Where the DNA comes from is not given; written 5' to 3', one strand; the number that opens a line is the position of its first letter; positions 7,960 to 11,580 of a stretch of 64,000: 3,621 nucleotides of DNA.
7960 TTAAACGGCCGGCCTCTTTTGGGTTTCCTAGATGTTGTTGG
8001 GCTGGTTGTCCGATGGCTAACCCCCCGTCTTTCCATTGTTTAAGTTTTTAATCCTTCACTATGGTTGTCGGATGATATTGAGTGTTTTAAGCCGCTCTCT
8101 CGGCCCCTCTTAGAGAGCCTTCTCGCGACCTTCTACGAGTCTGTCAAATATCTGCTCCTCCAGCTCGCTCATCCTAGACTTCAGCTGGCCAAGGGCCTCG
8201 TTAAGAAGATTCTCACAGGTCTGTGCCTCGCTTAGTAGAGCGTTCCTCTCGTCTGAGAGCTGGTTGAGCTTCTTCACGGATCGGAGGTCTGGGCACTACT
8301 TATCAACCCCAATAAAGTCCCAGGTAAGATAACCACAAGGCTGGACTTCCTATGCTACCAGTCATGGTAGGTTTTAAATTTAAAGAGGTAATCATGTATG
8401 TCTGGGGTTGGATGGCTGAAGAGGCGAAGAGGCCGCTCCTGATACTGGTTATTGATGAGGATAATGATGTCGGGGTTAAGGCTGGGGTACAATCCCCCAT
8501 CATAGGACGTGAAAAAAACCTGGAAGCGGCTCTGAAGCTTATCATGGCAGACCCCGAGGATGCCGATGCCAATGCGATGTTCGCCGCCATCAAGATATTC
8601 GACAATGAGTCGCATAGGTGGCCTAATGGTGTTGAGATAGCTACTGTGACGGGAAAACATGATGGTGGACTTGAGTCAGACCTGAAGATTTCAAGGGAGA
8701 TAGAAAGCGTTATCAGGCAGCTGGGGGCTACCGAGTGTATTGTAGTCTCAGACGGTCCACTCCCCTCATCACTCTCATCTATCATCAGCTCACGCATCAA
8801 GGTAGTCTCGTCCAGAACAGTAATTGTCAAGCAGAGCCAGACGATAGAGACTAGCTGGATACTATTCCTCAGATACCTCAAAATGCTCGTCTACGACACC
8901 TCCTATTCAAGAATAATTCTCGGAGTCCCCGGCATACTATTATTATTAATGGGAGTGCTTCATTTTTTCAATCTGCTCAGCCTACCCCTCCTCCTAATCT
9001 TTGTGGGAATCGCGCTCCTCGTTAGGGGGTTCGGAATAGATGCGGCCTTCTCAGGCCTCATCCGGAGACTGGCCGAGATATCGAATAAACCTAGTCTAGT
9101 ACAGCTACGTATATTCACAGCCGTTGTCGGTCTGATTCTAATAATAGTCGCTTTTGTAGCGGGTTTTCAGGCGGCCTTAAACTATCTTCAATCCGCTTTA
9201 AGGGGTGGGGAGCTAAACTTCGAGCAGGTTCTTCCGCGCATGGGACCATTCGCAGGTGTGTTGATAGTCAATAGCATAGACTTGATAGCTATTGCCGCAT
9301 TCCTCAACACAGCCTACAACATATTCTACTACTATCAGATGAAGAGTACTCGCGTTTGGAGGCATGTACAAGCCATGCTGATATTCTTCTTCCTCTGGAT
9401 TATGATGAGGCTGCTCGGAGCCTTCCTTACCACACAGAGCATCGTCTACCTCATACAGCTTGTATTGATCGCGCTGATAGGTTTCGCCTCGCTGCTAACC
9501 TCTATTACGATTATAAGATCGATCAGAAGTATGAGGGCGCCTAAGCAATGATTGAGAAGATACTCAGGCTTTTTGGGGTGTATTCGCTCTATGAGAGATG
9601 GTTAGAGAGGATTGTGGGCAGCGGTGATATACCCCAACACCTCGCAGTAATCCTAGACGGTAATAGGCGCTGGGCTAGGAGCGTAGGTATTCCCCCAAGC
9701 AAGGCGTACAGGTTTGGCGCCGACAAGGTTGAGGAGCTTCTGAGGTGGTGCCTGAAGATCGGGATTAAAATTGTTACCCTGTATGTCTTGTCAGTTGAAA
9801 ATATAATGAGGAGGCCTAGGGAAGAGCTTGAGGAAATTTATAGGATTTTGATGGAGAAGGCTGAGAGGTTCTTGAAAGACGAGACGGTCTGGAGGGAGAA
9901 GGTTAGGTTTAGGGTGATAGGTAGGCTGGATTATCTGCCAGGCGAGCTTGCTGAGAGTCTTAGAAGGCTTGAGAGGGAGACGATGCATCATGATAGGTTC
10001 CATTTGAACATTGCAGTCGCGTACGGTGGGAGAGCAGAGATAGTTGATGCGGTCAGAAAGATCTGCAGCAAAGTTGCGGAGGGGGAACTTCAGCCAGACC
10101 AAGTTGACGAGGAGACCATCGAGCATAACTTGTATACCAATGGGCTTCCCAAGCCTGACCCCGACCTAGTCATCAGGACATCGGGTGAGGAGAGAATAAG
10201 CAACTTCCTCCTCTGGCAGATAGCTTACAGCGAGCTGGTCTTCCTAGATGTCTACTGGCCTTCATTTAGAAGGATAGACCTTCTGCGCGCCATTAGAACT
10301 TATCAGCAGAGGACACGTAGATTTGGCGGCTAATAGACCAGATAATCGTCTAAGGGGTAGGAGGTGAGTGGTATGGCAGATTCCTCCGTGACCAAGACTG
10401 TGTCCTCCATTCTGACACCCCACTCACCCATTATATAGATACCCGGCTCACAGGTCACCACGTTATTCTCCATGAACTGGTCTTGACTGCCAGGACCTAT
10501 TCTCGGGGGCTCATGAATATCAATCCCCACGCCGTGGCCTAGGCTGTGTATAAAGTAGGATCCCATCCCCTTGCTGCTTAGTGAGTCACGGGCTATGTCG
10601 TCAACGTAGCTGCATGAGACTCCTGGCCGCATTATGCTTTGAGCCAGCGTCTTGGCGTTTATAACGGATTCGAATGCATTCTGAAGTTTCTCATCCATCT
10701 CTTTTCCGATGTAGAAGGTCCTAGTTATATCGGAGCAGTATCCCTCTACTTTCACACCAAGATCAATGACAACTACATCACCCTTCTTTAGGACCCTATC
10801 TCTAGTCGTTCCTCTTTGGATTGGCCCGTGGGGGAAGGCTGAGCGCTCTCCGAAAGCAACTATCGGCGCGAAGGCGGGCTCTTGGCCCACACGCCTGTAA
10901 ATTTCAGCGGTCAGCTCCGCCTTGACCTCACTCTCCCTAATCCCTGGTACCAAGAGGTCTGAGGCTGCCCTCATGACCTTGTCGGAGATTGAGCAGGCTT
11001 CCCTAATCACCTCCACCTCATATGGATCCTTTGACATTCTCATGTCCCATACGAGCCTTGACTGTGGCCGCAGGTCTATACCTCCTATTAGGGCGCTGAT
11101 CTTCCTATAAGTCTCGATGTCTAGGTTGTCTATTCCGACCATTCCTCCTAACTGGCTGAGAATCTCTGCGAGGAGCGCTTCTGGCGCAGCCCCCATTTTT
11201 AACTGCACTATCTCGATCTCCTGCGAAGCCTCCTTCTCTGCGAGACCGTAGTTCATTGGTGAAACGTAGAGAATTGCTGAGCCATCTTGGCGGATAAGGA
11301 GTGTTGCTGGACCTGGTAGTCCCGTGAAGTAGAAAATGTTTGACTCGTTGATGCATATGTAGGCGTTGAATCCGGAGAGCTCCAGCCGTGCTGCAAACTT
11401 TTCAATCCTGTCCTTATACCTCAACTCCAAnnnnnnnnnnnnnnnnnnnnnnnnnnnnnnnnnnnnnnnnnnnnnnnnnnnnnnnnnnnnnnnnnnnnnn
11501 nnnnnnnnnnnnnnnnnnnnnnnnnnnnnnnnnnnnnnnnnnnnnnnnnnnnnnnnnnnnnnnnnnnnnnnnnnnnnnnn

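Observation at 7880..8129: Two-copy ~250-bp structured intergenic element (repeat family C): candidate ncRNA or nonautonomous mobile element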

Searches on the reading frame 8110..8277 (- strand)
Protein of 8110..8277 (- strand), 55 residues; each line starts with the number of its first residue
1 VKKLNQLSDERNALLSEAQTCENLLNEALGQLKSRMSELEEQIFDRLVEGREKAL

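Call 31: search_protein_families(library=pfam, proteins=[window:8110-8277:-], max_evalue=0.01)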
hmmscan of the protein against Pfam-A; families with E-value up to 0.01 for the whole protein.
window:8110-8277:- (55 aa): 0 families

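Call 52: search_protein_families(library=phrogs, proteins=[window:8110-8277:-], max_evalue=0.1)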
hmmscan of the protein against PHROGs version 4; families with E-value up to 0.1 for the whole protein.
window:8110-8277:- (55 aa): 1 family
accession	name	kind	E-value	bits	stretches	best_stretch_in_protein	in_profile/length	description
phrog_699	-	unknown function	0.094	13.7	1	9-43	4-38/80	-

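Call 58: search_protein_representatives(protein=window:8110-8277:-)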
Query: 55 residues. Proteins with E-value up to 0.001 (for the whole library): 3; up to 1e-10: 1; up to 1e-30: 0. The best 3 are listed.
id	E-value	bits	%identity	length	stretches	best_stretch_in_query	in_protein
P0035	1.3e-13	65.5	79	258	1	2-49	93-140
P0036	1.3e-07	46.9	35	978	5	6-50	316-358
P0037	2.9e-04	36.6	47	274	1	2-52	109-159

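Call 61: find_encoding_contigs(protein=P0035, flank=6000, max_places=6)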
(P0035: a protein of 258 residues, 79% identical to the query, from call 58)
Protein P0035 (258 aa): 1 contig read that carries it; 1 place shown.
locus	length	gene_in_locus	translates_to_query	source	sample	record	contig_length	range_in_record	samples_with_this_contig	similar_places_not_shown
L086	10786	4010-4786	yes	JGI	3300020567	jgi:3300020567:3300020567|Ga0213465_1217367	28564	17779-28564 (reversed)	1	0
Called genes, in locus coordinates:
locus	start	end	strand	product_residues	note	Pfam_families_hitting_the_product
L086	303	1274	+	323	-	PF00291:PALP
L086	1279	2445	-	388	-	PF00899:ThiF, PF00240:ubiquitin (faint)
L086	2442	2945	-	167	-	PF00179:UQ_con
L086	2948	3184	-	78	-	PF00240:ubiquitin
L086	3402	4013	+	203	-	PF01398:JAB, PF03665:UPF0172 (weak), PF14464:Prok-JAB (weak)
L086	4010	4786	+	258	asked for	-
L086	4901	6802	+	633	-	PF17214:KH_TffA, PF00753:Lactamase_B, PF16661:Lactamase_B_6, PF23023:Anti-Pycsar_Apyc1 (weak), PF12706:Lactamase_B_2, PF10996:Beta-Casp, PF07521:RMMBL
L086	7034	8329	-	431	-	PF27218:MJ0043_C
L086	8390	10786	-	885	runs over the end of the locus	PF17802:SpaA (faint), PF13620:CarboxypepD_reg (weak)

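Call 81: search_protein_families(library=pfam, proteins=[P0035], max_evalue=1)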
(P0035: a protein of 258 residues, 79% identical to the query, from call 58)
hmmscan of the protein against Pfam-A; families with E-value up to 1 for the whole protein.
P0035 (258 aa): 12 families
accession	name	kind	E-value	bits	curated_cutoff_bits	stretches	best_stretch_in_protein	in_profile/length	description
PF24245.1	INO80F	-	0.05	14.1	25.1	1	158-184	11-37/47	INO80 complex subunit F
PF05192.23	MutS_III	-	0.058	14.1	34.1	1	51-193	57-155/194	MutS domain III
PF17749.6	MIP-T3_C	-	0.062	13.8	25.8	1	152-192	98-138/154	Microtubule-binding protein MIP-T3 C-terminal region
PF15397.11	DUF4618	-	0.12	12.2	34.9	1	86-190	120-219/258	Domain of unknown function (DUF4618)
PF16535.10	T3SSipB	-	0.18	12.6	31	0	82-130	29-76/155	Type III cell invasion protein SipB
PF00261.25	Tropomyosin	-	0.23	11.3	38.6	0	65-191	35-159/242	Tropomyosin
PF19269.4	Anticodon_2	-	0.34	11.7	23.6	1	49-109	13-71/141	Anticodon binding domain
PF15372.11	DUF4600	-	0.36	11.5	27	1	60-116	24-80/128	Domain of unknown function (DUF4600)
PF18865.6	AbiJ_NTD5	-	0.38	11.2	26.7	1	63-138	3-77/93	AbiJ N-terminal domain 5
PF01814.28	Hemerythrin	-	0.41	11.6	25.3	1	94-184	12-96/127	Hemerythrin HHE cation binding domain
PF07889.17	DUF1664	-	0.42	11.1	34.6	0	117-190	47-120/124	Protein of unknown function (DUF1664)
PF07651.22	ANTH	-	0.8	9.1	21.5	0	27-72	128-172/276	ANTH domain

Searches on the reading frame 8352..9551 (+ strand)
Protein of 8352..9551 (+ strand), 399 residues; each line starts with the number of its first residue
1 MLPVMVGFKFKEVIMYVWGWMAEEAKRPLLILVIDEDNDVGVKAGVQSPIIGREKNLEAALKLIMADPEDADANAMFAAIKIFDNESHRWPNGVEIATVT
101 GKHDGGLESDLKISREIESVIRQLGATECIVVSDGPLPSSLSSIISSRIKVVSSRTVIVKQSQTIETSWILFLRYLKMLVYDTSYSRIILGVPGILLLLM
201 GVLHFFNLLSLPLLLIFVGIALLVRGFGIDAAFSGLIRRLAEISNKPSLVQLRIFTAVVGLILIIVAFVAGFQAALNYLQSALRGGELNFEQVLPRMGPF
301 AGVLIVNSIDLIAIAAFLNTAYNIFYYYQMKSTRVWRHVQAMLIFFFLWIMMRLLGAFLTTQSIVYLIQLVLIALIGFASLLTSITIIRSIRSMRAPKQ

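Call 31: search_protein_families(library=pfam, proteins=[window:8352-9551:+], max_evalue=0.01)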
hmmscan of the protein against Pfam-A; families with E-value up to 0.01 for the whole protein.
window:8352-9551:+ (399 aa): 1 family
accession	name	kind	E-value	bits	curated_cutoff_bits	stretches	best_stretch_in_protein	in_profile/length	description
PF04123.18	DUF373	-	4.7e-81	273.3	28.3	1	29-374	2-334/335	Domain of unknown function (DUF373)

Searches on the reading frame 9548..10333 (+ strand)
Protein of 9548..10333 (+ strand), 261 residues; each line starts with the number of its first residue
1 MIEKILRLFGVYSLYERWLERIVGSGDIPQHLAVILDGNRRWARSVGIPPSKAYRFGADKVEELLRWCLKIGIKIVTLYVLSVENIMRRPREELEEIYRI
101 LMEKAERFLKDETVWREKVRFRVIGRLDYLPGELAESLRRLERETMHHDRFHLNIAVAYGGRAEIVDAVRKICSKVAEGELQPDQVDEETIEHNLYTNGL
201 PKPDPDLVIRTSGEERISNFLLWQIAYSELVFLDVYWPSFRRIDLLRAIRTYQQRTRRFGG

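Call 22: find_encoding_contigs(protein=window:9548-10333:+, flank=10000, max_places=10)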
Protein window:9548-10333:+ (261 aa): 2 contigs read that carry it; 2 places shown.
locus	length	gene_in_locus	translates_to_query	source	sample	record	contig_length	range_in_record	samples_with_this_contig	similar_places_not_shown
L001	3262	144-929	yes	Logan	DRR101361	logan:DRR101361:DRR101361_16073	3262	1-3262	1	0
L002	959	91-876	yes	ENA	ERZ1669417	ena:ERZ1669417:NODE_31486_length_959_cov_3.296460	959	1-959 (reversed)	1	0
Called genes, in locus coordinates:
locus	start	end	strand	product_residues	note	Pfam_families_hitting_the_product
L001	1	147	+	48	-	?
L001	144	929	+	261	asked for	PF01255:Prenyltransf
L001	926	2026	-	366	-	PF01321:Creatinase_N, PF00557:Peptidase_M24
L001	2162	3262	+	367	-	?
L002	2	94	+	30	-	?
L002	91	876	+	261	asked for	PF01255:Prenyltransf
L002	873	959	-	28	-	?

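Call 24: find_related_loci(query=window:9548-10333:+, collection=genome_contigs, flank=10000)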
Query window:9548-10333:+ (261 aa) in genome_contigs; peptide patterns used: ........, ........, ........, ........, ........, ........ (x = any residue, [..] = any of these).
271 stretches matched a pattern; 146 encode a relative of the query (tblastn E <= 1e-3); the best 80 are kept; 80 distinct loci.
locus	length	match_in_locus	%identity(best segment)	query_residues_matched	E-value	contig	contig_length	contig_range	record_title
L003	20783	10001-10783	97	1-261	4e-168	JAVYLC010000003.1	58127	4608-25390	MAG: Nitrososphaerota archaeon isolate BF2_201808_bins_8 BF2_201808_bins_8_scaffold_3, whole genome shotgun sequence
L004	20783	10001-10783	96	1-261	4e-168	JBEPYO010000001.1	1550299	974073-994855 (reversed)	MAG: Nitrososphaerota archaeon isolate 03V1_S199.concoct.095 NODE_1_length_1550299_cov_2.969483, whole genome shotgun se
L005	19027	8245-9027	96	1-261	2e-167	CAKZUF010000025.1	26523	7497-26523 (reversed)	MAG: uncultured archaeon isolate S1_Bin_METABAT__127_sub_1 genome assembly, contig: c_000001958618, whole genome shotgun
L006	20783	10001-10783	87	1-261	1e-154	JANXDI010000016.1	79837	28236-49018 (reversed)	MAG: Candidatus Calditenuaceae archaeon isolate SKYB103 k141_478870, whole genome shotgun sequence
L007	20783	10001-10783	87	1-261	5e-152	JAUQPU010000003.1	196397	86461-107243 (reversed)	MAG: Thermoproteota archaeon isolate JZ-1.bins.71.201901 NODE_21_length_196397_cov_63.484445, whole genome shotgun seque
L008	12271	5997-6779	84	1-261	8e-147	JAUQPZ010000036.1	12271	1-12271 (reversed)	MAG: Thermoproteota archaeon isolate JZ-3.bins.124.201901 NODE_4767_length_12271_cov_1.761940, whole genome shotgun sequ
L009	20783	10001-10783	76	1-261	1e-134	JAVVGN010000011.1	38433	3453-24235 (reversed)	MAG: Candidatus Caldarchaeales archaeon isolate PSS.bin.6 NODE_97_length_38433_cov_32.687555, whole genome shotgun seque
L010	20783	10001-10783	65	1-261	1e-114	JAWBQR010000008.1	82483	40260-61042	MAG: Nitrososphaerota archaeon isolate JZ-1_201705_bins_35 JZ-1_201705_bins_35_scaffold_8, whole genome shotgun sequence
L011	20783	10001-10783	64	1-261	3e-113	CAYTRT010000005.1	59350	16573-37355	MAG TPA_asm: uncultured Nitrososphaeria archaeon isolate SRP104967_co1_41 genome assembly, contig: NODE_135_length_59350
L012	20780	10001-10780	61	1-261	2e-107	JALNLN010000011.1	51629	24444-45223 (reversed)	MAG: Candidatus Geocrenenecus dongiae isolate ZZQ.bins.17.201803 NODE_438_length_51629_cov_22.330686, whole genome shotg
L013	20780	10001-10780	59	1-261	4e-104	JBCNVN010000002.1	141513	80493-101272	MAG: Candidatus Caldarchaeales archaeon isolate DT_Bin_20 contig2, whole genome shotgun sequence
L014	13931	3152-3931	60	1-261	2e-103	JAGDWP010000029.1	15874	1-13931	MAG: Nitrososphaerales archaeon isolate KUA_Bin06 NODE_690_length_15874_cov_16.448006, whole genome shotgun sequence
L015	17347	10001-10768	64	5-260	2e-102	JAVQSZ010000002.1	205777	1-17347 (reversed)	MAG: Nitrososphaerota archaeon isolate SKYBB_hs_bin131 NODE_2_length_205777_cov_1026.011133, whole genome shotgun sequen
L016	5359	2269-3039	60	4-261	2e-102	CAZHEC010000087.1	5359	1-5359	MAG TPA_asm: uncultured Nitrososphaeria archaeon isolate SRP163575_co2_204 genome assembly, contig: NODE_20668_length_53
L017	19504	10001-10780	63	1-260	2e-101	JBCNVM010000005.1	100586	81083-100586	MAG: Candidatus Caldarchaeales archaeon isolate DT_Bin_10 contig5, whole genome shotgun sequence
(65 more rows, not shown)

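Call 101: search_protein_families(library=pfam, proteins=[L005:6510-6851:-], max_evalue=0.001)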
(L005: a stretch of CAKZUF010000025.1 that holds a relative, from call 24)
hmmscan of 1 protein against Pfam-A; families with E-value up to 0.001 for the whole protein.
L005:6510-6851:- (113 aa): 4 families
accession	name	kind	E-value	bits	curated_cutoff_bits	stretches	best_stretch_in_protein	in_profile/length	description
PF07883.17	Cupin_2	-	1e-16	60.8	27.2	1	35-106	2-69/70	Cupin domain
PF00190.28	Cupin_1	-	2e-07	31.2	22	1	50-107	49-113/151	Cupin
PF02311.25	AraC_binding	-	9.2e-06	25.9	21.1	1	57-110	25-78/135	AraC-like ligand binding domain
PF05899.18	Cupin_3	-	2.2e-05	24.5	23.5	1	54-90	24-61/74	EutQ-like cupin domain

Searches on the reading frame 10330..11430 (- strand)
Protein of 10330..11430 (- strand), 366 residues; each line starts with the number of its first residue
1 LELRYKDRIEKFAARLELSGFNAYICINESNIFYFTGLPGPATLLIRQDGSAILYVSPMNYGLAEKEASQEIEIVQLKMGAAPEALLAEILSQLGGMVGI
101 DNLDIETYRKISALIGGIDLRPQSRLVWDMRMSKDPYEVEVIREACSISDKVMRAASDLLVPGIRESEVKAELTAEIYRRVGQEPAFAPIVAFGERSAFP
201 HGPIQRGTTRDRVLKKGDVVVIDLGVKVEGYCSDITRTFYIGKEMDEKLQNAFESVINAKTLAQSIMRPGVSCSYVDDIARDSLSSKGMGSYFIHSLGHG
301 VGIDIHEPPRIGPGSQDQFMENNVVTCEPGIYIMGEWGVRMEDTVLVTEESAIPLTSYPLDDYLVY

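Call 39: search_protein_families(library=pfam, proteins=[window:10330-11430:-], max_evalue=0.001)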
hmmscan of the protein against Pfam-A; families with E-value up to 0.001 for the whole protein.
window:10330-11430:- (366 aa): 2 families
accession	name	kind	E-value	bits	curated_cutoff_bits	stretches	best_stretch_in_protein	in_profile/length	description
PF00557.29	Peptidase_M24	-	2.8e-62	210.6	23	1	141-349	2-208/208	Metallopeptidase family M24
PF01321.24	Creatinase_N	-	9e-14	52.5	22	1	8-132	1-127/128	Creatinase/Prolidase N-terminal domain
